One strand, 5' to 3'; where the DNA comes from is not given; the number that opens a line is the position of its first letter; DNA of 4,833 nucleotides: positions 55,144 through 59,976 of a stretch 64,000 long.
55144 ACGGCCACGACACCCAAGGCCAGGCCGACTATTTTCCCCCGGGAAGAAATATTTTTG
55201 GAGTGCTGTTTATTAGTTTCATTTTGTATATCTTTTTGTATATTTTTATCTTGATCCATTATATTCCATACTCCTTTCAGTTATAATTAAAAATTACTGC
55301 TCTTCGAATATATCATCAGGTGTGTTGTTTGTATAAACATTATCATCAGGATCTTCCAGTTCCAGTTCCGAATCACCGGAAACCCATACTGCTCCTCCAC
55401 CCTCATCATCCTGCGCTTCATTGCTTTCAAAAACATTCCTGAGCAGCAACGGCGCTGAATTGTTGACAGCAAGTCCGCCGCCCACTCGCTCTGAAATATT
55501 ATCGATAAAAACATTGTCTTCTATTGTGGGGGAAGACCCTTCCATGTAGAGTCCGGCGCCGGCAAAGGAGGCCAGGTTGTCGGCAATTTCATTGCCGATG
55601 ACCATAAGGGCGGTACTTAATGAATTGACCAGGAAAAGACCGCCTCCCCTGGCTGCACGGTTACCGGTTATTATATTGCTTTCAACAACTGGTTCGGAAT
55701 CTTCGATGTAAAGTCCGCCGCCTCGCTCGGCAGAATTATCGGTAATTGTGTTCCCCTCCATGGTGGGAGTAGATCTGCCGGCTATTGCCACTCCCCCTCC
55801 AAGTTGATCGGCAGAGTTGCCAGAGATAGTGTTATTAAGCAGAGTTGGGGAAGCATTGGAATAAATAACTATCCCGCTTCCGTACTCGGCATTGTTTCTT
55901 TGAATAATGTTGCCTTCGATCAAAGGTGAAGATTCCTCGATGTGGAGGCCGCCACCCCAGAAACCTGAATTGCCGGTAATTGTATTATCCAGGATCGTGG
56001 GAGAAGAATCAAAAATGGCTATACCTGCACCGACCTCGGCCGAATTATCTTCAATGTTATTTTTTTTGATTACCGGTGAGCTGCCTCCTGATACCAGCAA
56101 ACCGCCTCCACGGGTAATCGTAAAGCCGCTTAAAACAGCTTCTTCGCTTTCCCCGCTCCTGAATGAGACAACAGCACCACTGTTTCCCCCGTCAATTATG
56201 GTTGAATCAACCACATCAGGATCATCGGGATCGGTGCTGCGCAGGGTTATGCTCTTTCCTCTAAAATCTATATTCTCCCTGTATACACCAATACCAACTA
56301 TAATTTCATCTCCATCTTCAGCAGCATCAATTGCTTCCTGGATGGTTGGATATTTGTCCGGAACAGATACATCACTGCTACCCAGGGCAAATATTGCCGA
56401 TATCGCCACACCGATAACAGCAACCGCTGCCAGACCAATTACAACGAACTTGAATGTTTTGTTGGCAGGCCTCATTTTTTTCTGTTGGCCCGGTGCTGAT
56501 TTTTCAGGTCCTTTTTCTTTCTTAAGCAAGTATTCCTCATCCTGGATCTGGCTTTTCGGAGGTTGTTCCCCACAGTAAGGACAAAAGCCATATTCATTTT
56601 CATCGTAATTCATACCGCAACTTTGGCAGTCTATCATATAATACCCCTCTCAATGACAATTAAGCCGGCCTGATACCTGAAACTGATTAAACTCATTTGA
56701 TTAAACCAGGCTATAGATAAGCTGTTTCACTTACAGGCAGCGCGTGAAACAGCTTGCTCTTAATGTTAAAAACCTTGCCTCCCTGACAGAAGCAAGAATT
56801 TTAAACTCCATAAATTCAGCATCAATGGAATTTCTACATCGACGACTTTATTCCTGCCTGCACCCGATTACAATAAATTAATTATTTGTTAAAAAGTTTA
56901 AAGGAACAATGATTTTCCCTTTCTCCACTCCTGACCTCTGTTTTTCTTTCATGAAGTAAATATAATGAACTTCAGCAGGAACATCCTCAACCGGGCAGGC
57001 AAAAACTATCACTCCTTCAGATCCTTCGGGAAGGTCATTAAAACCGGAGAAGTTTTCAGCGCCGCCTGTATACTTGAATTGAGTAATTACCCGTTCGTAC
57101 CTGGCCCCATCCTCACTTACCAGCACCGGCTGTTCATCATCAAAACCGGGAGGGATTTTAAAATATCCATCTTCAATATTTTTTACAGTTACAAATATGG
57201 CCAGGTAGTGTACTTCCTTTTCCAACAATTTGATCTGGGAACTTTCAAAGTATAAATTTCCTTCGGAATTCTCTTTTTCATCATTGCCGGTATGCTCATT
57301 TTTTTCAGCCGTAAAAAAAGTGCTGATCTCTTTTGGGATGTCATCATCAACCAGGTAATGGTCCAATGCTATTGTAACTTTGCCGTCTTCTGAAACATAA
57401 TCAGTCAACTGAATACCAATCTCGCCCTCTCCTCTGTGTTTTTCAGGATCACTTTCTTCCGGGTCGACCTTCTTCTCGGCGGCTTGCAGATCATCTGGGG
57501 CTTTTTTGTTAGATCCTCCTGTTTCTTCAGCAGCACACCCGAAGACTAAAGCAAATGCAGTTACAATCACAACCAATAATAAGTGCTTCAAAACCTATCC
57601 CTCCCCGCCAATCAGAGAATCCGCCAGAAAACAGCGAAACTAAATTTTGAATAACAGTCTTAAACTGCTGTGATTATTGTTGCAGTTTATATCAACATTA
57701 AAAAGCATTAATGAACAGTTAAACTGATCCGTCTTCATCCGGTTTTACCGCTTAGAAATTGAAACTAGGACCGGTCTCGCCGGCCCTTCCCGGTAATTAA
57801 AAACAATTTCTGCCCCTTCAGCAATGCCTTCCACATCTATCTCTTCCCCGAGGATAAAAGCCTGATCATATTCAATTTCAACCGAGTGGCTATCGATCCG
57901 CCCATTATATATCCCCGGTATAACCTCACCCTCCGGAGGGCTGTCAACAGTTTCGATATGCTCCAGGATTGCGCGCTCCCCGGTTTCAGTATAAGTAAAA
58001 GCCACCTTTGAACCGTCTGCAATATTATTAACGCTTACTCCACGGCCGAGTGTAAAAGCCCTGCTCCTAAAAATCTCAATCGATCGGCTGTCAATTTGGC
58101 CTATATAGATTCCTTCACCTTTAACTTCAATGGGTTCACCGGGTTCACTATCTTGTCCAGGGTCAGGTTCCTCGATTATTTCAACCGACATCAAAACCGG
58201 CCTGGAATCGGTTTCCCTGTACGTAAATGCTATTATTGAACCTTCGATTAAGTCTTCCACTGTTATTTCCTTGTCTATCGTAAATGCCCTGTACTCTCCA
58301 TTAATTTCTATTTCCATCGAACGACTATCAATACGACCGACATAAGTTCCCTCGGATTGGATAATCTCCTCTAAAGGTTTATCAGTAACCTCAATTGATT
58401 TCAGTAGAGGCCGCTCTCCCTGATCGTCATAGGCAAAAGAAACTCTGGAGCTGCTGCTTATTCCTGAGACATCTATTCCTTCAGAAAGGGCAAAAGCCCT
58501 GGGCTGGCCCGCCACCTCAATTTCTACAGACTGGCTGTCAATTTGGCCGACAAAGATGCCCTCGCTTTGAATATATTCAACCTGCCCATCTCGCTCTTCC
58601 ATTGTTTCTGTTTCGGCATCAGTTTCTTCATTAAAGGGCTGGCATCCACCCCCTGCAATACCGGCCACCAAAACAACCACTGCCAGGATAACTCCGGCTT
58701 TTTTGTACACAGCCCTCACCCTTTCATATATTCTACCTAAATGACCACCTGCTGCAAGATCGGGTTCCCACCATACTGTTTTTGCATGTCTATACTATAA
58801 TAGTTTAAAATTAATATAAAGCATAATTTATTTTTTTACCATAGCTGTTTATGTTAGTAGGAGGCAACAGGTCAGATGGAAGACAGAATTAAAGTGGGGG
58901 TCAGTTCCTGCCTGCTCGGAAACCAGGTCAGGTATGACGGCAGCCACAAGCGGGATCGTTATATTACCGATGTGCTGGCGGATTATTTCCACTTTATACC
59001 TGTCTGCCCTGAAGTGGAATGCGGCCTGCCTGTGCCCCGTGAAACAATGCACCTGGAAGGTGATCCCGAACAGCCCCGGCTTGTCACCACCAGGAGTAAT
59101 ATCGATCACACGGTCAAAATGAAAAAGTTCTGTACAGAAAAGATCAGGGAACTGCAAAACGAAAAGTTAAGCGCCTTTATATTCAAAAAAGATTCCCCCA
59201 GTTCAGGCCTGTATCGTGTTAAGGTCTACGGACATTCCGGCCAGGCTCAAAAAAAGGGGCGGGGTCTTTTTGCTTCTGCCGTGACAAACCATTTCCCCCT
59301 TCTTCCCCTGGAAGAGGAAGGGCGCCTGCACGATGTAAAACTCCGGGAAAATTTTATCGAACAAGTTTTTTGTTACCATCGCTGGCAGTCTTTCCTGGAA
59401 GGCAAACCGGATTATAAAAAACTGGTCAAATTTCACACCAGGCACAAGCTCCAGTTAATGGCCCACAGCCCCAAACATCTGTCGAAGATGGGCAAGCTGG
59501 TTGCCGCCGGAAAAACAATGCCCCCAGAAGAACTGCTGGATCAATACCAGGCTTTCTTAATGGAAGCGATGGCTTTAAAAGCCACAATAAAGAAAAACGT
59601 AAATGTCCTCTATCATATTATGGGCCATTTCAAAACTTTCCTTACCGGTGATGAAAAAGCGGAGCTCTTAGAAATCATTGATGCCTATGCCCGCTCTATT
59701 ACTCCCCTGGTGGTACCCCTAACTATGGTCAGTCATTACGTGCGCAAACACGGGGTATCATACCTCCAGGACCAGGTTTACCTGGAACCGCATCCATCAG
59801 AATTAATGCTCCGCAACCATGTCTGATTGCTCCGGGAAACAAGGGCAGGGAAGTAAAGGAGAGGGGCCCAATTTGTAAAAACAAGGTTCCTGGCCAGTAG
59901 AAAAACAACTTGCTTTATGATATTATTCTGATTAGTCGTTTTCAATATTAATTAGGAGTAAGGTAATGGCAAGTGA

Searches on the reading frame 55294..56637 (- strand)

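Call 100: search_protein_families(library=pfam, proteins=[window:55294-56637:-], max_evalue=0.0001)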
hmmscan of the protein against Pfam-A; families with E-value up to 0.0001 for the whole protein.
window:55294-56637:- (447 aa): 2 families
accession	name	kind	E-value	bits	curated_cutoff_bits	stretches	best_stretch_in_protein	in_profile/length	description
PF13229.12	Beta_helix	-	1.7e-34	119.2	25.9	2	141-298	12-158/158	Right handed beta helix region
PF05048.19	NosD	-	2.3e-18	66.8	23.6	2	259-381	66-173/212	Periplasmic copper-binding protein (NosD)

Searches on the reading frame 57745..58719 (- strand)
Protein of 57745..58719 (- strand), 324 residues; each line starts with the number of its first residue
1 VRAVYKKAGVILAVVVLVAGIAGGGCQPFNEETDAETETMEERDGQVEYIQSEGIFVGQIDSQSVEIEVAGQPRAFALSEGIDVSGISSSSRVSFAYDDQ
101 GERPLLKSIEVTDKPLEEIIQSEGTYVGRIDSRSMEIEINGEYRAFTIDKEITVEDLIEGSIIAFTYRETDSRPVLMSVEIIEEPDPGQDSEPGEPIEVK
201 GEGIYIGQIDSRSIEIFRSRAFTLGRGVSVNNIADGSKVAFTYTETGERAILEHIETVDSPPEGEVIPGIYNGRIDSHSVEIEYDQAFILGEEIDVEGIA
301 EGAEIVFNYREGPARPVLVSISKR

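Call 100: search_protein_families(library=pfam, proteins=[window:57745-58719:-], max_evalue=0.0001)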
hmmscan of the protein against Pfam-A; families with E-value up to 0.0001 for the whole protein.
window:57745-58719:- (324 aa): 1 family
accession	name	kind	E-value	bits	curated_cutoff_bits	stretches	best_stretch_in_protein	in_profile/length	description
PF11604.15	CusF_Ec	-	1.5e-06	28.4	27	0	221-256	36-71/72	Copper binding periplasmic protein CusF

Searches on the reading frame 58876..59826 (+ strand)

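Call 100: search_protein_families(library=pfam, proteins=[window:58876-59826:+], max_evalue=0.0001)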
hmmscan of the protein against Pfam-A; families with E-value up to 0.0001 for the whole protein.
window:58876-59826:+ (316 aa): 2 families
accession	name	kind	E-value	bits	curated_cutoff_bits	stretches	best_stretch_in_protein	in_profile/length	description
PF08349.16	DUF1722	-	1.2e-41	142.1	22.5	1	191-307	1-117/117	Protein of unknown function (DUF1722)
PF04463.17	2-thiour_desulf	-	1.3e-41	142.3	34.7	1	7-148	1-141/141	2-thiouracil desulfurase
